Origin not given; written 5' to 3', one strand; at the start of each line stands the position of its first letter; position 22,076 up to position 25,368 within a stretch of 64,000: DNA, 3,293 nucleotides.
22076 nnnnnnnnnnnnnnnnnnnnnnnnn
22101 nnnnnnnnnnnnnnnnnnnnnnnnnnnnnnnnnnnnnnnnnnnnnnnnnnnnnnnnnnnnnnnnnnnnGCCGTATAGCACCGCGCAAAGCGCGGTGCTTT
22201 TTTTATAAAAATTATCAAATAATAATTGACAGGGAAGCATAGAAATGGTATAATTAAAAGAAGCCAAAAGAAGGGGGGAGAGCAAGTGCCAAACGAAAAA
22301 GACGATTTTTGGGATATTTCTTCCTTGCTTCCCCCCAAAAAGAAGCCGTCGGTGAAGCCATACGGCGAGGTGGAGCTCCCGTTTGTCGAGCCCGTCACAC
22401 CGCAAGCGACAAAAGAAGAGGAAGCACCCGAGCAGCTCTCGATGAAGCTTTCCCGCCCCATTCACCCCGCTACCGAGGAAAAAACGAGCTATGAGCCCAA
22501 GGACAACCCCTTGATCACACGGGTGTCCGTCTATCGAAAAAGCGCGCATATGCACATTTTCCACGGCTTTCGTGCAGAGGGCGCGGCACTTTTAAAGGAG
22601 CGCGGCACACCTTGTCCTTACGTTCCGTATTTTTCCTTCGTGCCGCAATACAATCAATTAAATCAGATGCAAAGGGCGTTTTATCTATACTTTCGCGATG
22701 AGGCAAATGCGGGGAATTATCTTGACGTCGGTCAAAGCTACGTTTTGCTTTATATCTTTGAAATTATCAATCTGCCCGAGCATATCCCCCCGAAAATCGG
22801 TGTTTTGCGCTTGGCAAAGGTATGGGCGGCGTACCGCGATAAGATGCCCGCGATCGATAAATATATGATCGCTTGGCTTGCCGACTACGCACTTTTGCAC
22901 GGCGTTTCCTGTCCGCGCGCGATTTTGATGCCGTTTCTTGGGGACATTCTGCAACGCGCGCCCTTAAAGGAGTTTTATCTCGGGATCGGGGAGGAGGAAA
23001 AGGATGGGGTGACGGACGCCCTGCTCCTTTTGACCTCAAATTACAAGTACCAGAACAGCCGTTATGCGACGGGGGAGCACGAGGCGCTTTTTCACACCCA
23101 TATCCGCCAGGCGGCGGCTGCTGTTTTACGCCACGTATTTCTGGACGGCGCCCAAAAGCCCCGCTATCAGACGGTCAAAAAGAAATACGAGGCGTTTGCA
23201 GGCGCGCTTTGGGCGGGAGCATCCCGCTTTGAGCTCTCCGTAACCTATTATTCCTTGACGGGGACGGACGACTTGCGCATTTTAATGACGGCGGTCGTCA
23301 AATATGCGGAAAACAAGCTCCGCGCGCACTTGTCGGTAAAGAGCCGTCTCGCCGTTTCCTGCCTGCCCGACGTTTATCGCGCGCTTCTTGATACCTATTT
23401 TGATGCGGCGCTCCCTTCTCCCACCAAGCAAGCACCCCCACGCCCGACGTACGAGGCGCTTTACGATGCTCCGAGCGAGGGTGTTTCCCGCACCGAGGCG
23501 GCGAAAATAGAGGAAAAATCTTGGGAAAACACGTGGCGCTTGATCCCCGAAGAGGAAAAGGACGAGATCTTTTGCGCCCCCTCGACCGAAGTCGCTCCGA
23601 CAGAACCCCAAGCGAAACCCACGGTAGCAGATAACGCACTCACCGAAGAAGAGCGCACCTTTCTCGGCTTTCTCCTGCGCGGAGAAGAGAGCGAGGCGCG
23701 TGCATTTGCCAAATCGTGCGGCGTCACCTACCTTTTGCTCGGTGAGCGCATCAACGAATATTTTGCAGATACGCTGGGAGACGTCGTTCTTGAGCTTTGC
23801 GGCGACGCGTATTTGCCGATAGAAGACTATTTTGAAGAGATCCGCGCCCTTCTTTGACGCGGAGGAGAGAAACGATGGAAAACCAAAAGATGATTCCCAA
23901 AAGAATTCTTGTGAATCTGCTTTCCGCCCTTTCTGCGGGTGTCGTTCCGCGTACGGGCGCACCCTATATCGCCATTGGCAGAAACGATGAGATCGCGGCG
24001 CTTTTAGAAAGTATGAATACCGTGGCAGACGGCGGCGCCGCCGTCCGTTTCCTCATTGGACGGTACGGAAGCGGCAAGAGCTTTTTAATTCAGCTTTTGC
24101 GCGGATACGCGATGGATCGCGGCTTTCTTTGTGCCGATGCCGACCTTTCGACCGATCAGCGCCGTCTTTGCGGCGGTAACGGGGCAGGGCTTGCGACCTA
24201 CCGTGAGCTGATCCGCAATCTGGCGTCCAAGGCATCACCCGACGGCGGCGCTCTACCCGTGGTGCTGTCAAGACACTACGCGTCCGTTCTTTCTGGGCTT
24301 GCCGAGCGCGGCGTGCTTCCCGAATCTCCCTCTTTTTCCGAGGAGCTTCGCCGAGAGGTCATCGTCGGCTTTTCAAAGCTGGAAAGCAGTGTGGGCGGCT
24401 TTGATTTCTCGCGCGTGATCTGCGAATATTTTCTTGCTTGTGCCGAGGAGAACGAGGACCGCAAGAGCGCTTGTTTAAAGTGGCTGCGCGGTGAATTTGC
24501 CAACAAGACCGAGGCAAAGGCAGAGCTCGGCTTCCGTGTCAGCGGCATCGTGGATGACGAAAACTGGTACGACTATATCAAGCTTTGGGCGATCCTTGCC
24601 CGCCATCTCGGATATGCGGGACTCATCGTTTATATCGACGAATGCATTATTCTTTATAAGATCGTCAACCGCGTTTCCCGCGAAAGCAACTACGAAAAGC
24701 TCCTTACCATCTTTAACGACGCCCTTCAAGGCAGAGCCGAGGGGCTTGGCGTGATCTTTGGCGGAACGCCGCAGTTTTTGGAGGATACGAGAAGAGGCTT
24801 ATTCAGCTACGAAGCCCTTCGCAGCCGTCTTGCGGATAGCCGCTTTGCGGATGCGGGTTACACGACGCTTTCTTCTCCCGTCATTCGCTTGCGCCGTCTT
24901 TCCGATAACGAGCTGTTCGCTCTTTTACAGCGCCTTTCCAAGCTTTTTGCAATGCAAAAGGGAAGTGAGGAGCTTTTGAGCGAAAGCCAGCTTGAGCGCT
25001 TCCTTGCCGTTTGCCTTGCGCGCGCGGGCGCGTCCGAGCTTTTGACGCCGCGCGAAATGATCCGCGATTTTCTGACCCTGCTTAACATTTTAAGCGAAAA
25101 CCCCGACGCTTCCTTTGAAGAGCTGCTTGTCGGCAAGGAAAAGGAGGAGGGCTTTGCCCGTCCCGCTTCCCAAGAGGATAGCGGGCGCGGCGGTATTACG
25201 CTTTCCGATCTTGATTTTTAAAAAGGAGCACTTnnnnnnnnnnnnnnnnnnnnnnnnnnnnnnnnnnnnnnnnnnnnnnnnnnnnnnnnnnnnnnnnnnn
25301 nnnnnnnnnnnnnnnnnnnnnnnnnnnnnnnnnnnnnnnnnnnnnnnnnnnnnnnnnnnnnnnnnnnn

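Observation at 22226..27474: TerB-N/TerB-C protein + DUF2791-type ATPase + Lhr-like helicase operon: a Shango-type anti-phage system in a core-genome slot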

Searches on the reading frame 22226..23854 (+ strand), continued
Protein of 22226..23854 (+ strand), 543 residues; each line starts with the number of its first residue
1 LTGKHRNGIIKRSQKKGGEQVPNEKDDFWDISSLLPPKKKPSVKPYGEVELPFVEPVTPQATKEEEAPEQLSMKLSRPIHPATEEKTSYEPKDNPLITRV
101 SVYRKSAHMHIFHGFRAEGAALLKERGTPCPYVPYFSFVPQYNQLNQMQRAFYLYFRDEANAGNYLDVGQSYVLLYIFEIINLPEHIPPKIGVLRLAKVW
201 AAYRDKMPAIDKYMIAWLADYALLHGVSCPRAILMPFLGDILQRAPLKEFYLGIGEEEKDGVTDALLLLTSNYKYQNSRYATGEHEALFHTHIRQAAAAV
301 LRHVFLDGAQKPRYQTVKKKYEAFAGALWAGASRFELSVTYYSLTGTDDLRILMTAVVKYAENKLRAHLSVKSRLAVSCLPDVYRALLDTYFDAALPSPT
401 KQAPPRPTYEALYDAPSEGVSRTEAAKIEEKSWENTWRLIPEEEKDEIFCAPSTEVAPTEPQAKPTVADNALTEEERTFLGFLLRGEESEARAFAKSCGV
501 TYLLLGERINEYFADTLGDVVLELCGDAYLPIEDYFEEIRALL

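Call 88: search_protein_representatives(protein=window:22286-23854:+)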
Query: 523 residues. Proteins with E-value up to 0.001 (for the whole library): 1835; up to 1e-10: 950; up to 1e-30: 375. The best 150 are listed.
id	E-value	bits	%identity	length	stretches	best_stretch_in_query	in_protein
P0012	6.1e-197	671.8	60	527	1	2-521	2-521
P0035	4.3e-137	474.3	47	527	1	3-522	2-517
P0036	1.9e-135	468.9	46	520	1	1-523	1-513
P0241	4.6e-132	457.7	47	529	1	1-521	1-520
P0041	7.7e-115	400.9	46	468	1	48-520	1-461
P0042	2.0e-114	399.5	43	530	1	5-520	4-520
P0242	4.6e-112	391.7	44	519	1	3-523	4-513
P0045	6.6e-110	384.6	44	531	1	2-520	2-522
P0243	9.8e-105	367.6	43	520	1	4-523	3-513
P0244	8.4e-102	357.9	44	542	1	3-519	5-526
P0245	1.7e-98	347.0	38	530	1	1-519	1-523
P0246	4.2e-98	345.7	40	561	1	4-521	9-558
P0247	7.7e-95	334.9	40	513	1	1-520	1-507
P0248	1.9e-94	333.7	41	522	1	4-521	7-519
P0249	2.1e-92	326.9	40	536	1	3-521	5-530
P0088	4.2e-68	246.7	37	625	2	5-436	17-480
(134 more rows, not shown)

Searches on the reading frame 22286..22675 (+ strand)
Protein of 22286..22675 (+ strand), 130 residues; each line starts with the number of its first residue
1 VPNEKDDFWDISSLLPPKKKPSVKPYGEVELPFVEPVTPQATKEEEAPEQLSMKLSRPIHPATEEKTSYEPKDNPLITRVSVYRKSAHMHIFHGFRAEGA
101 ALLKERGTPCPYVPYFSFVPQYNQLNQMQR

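Call 41: search_protein_families(library=pfam, proteins=[window:22286-22675:+], max_evalue=10)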
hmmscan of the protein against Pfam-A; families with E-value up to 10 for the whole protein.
window:22286-22675:+ (130 aa): 0 families

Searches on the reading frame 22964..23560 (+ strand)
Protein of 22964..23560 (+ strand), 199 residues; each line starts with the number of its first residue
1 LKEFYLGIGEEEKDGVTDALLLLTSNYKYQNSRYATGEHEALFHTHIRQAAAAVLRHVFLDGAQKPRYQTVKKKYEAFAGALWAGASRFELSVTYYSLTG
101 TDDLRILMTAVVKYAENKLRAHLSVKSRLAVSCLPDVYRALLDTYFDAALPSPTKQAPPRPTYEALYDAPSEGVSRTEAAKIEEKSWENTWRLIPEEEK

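Call 41: search_protein_families(library=pfam, proteins=[window:22964-23560:+], max_evalue=10)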
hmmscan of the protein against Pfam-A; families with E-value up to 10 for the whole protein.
window:22964-23560:+ (199 aa): 1 family
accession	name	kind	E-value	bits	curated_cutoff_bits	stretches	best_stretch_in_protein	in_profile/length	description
PF20404.3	DUF6694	-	0.25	12.2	24.3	1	87-120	46-78/102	Family of unknown function (DUF6694)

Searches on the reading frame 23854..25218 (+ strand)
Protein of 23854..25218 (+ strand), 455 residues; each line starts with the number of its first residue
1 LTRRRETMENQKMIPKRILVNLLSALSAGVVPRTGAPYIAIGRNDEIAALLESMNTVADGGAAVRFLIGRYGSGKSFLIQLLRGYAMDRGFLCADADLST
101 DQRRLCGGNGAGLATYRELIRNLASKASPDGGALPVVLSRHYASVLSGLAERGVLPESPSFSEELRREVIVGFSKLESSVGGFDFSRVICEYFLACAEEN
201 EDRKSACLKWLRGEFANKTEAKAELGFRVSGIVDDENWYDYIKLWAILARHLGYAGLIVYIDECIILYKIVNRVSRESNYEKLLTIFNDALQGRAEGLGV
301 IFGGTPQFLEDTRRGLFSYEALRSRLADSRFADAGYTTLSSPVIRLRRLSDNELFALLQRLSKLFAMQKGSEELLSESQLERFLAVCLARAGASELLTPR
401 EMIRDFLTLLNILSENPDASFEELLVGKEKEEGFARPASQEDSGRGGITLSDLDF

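Call 4: search_protein_families(library=pfam, proteins=[window:23854-25218:+], max_evalue=0.01)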
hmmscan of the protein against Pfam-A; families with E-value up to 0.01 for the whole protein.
window:23854-25218:+ (455 aa): 3 families
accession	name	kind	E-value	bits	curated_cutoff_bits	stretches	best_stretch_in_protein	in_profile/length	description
PF10923.14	BrxC_BrxD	-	1.7e-140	469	22.2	1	14-425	1-410/414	BREX system ATP-binding protein BrxC/D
PF13191.12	AAA_16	-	8.7e-06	26.8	32.6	1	41-99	3-63/167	AAA ATPase domain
PF13401.12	AAA_22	-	0.0014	19.4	27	0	63-106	6-51/130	AAA domain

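Call 5: search_protein_families(library=padloc, proteins=[window:23854-25218:+], max_evalue=0.01)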
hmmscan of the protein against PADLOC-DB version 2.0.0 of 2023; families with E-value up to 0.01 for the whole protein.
window:23854-25218:+ (455 aa): 3 families
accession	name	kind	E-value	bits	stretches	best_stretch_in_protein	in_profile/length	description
PDLC03959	SngB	-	1.9e-157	522.9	1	11-431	3-421/439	-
PDLC02494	BrxD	-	1.2e-41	141.4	1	20-418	10-403/440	BrxD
PDLC02875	DpdH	-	0.00043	16.3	0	44-84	52-92/1030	DpdH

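Call 9: search_protein_families(library=ncbifam, proteins=[window:23875-25218:+], max_evalue=0.001)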
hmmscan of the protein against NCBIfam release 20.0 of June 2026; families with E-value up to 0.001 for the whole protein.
window:23875-25218:+ (448 aa): 1 family
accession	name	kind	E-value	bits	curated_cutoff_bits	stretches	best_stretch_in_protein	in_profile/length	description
NF033438.1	BREX_BrxD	equivalog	2.5e-41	142.1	350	1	14-411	7-399/423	BREX system ATP-binding protein BrxD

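Call 27: search_solved_structures(query=window:23875-25218:+, max_evalue=0.01)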
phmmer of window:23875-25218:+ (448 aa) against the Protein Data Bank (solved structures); distinct sequences matched with E-value up to 0.01: 0.

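Call 47: search_dna_similar(query=window:23875-25218:+, collection=plasmids, mode=protein, max_rows=25)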
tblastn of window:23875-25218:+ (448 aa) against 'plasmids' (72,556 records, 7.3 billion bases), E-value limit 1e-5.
Records with a match: 696; places in all: 701; records where one place covers at least 80% of the query: 683.
Best place of each record, by identity: <60% 696.
By first word of the organism name: Klebsiella 449; Salmonella 144; Escherichia 14; Sulfitobacter 7; Phaeobacter 5; Bradyrhizobium 4; Azospirillum 4; Raoultella 4; Paracoccus 3; Mesorhizobium 3; and 48 more.
By predicted mobility (MOB-suite, as given by PLSDB): conjugative 542; non-mobilizable 109; mobilizable 45.
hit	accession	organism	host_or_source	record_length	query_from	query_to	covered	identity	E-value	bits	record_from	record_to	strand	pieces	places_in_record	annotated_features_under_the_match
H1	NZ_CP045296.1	Paenibacillus cellulositrophicus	cell culture,Thai soil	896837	3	410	91%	50.1%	1e-130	423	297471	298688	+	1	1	ATP-binding protein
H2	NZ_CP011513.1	Paenibacillus peoriae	cell culture,soil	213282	3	413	92%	48.1%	2e-125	408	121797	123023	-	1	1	ATP-binding protein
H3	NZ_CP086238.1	Clostridium estertheticum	single colony,bovine feces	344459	2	413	92%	45.5%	4e-114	375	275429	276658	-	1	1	ATP-binding protein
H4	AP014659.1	Bradyrhizobium diazoefficiens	-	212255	5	410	91%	44.1%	1e-95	322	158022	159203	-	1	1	uncharacterized protein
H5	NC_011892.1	Methylobacterium nodulans ORS 2060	-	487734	6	410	90%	44.0%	1e-88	302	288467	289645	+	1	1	none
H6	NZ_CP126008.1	Bradyrhizobium elkanii USDA 94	Glycine max,soybean,root nodule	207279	5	410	91%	43.6%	8e-95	320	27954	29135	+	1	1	ATP-binding protein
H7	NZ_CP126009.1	Bradyrhizobium elkanii USDA 94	Glycine max,soybean,root nodule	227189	5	410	91%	43.6%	8e-95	320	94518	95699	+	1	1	ATP-binding protein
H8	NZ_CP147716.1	Bradyrhizobium sp. 27S5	-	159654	5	410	91%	42.9%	7e-95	320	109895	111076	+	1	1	ATP-binding protein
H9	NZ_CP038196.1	Paracoccus versutus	single cell,soil adjacent to the roots ...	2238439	15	410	88%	43.9%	2e-86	296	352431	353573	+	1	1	none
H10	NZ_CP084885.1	Natrinema zhouii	pure culture,Salt mine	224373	15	440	95%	40.6%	3e-92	312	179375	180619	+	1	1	ATP-binding protein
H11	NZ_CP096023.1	Halocatena salina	cell culture,sediment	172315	15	413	89%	43.4%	1e-93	316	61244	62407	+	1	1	ATP-binding protein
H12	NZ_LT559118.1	Nonomuraea gerenzanensis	-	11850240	15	410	88%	43.6%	3e-91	309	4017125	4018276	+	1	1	none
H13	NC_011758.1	Methylorubrum extorquens CM4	-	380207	1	412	92%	41.7%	2e-88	301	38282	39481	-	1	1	ATP-binding protein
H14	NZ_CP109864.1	Paracoccus aminovorans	bacteria,human fecal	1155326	15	410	88%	43.4%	1e-85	293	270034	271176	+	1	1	record has no annotation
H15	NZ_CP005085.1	Sphingobium sp. TKS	-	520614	14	410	89%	43.2%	2e-88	301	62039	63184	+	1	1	BREX system ATP-binding domain-containing protein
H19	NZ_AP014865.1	Bacillus thuringiensis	-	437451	7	410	90%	41.9%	1e-99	333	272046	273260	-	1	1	ATP-binding protein | TerB N-terminal domain-containing protein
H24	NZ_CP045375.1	Sulfitobacter sp. THAF37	pure culture,Surface of a polyethylene ...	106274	15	410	88%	42.6%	6e-88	300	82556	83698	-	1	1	ATP-binding protein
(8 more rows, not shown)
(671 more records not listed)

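Call 48: get_annotated_region(hit=H3, flank=7000)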
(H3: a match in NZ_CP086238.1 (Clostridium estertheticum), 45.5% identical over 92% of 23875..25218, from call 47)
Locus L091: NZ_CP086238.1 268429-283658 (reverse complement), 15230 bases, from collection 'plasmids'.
description: Clostridium estertheticum strain CF002 plasmid pCF002-344, complete sequence
organism: Clostridium estertheticum (NCBI taxid 238834)
taxonomy: Bacteria; Bacillota; Clostridia; Eubacteriales; Clostridiaceae; Clostridium; Clostridium estertheticum
host: -; source: single colony,bovine feces; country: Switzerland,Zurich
typing (MOB-suite, as given by PLSDB): non-mobilizable
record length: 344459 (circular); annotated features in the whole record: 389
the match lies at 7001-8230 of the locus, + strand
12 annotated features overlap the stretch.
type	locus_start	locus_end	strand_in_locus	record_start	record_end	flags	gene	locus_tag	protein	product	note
CDS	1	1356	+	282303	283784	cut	-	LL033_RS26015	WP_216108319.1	amino acid adenylation domain-containing protein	-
CDS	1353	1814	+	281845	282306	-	-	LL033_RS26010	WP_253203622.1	GNAT family N-acetyltransferase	-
CDS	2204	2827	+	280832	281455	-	-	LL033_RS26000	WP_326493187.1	MFS transporter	GO:0055085 - transmembrane transport [Evidence IEA]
CDS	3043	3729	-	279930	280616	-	-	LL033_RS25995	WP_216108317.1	alpha/beta hydrolase-fold protein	-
CDS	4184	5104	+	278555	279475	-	-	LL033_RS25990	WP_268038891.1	relaxase/mobilization nuclease domain-containing protein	-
CDS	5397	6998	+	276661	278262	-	-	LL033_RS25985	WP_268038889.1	TerB N-terminal domain-containing protein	-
CDS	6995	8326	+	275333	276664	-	-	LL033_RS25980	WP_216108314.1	ATP-binding protein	-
CDS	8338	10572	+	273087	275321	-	-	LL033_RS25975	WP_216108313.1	DEAD/DEAH box helicase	-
CDS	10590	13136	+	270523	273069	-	-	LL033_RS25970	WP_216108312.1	ATP-binding cassette domain-containing protein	-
CDS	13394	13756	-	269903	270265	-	-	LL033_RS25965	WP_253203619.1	IS110 family transposase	-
CDS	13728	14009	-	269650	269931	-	-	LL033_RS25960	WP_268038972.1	transposase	GO:0006313 - DNA transposition [Evidence IEA]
CDS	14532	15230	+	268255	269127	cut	-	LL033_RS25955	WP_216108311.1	DUF5131 family protein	-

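Call 49: get_annotated_region(hit=H19, flank=7000)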
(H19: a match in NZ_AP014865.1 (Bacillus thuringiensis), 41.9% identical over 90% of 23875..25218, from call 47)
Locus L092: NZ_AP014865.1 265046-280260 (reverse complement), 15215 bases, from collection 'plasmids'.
description: Bacillus thuringiensis serovar tolworthi strain Pasteur Institute Standard strain plasmid pKK1, complete sequence
organism: Bacillus thuringiensis (NCBI taxid 1442)
taxonomy: Bacteria; Bacillota; Bacilli; Bacillales; Bacillaceae; Bacillus; Bacillus thuringiensis
host: -; source: -; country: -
typing (MOB-suite, as given by PLSDB): non-mobilizable; replicon rep_cluster_125,rep_cluster_1721
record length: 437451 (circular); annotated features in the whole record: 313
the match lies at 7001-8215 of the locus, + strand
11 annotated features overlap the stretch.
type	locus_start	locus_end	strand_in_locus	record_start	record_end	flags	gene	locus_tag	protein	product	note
CDS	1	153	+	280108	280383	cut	-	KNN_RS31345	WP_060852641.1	hypothetical protein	-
CDS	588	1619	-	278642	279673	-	-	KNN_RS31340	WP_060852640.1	DUF3427 domain-containing protein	-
CDS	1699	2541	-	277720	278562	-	-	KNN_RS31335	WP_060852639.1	hypothetical protein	-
CDS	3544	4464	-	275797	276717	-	-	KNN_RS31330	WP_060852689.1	tyrosine-type recombinase/integrase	GO:0015074 - DNA integration [Evidence IEA]; GO:0006310 - DNA recombination [Evidence IEA]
CDS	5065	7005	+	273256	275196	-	-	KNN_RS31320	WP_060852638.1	TerB N-terminal domain-containing protein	-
CDS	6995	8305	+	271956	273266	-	-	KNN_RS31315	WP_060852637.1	ATP-binding protein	-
CDS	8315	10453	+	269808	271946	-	-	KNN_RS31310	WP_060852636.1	DEAD/DEAH box helicase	-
CDS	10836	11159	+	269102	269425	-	-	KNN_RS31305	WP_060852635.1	nucleoside triphosphate pyrophosphohydrolase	-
CDS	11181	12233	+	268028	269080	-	-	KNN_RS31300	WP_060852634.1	HNH endonuclease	-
CDS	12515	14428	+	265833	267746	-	-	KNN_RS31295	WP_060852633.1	DNA/RNA helicase domain-containing protein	-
CDS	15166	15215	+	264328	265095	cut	-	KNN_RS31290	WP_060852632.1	hypothetical protein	-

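Call 68: search_solved_structures(query=A3, max_evalue=1)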
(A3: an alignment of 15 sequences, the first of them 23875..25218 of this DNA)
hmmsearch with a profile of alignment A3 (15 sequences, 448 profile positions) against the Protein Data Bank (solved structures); distinct sequences matched with E-value up to 1: 2.
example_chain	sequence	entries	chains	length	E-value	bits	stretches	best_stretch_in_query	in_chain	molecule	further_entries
9o9x_A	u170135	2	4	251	0.096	14.7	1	36-80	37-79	ABC transporter ATP-binding protein YtrE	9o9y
7zhf_A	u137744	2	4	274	0.12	14.3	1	46-94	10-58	GTPase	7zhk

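Call 73: search_dna_similar(query=window:23875-25218:+, collection=phages, mode=protein, max_rows=15)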
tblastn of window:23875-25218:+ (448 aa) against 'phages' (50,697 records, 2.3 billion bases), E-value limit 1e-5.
No match.

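Call 74: get_annotated_region(hit=H24, flank=6000)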
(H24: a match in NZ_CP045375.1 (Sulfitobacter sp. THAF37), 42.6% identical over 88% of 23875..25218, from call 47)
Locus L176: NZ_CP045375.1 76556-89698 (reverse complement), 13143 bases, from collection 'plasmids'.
description: Sulfitobacter sp. THAF37 plasmid pTHAF37_c, complete sequence
organism: Sulfitobacter sp. THAF37 (NCBI taxid 2587855)
taxonomy: Bacteria; Pseudomonadota; Alphaproteobacteria; Rhodobacterales; Roseobacteraceae; Sulfitobacter; Sulfitobacter sp. THAF37
host: -; source: pure culture,Surface of a polyethylene microplastic particle present in tank 6 of a marine aquarium ...; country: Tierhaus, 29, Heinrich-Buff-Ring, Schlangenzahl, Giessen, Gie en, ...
typing (MOB-suite, as given by PLSDB): conjugative; replicon rep_cluster_558; relaxase MOBP; mating-pair formation MPF_T
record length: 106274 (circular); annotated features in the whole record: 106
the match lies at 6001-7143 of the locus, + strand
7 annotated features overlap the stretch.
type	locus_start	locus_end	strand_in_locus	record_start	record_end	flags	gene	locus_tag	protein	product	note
CDS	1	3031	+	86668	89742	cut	-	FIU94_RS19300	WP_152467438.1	SMC family ATPase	-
CDS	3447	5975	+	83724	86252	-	-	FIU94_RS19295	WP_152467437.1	TerB N-terminal domain-containing protein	-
CDS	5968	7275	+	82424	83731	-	-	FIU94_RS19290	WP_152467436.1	ATP-binding protein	-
CDS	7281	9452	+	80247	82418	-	-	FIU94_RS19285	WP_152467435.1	DEAD/DEAH box helicase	-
CDS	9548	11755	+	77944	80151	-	-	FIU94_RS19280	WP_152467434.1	hypothetical protein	-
CDS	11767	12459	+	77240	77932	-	-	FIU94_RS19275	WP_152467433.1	competence protein CoiA family protein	-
CDS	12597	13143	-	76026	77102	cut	-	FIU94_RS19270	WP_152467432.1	type IV secretion system protein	-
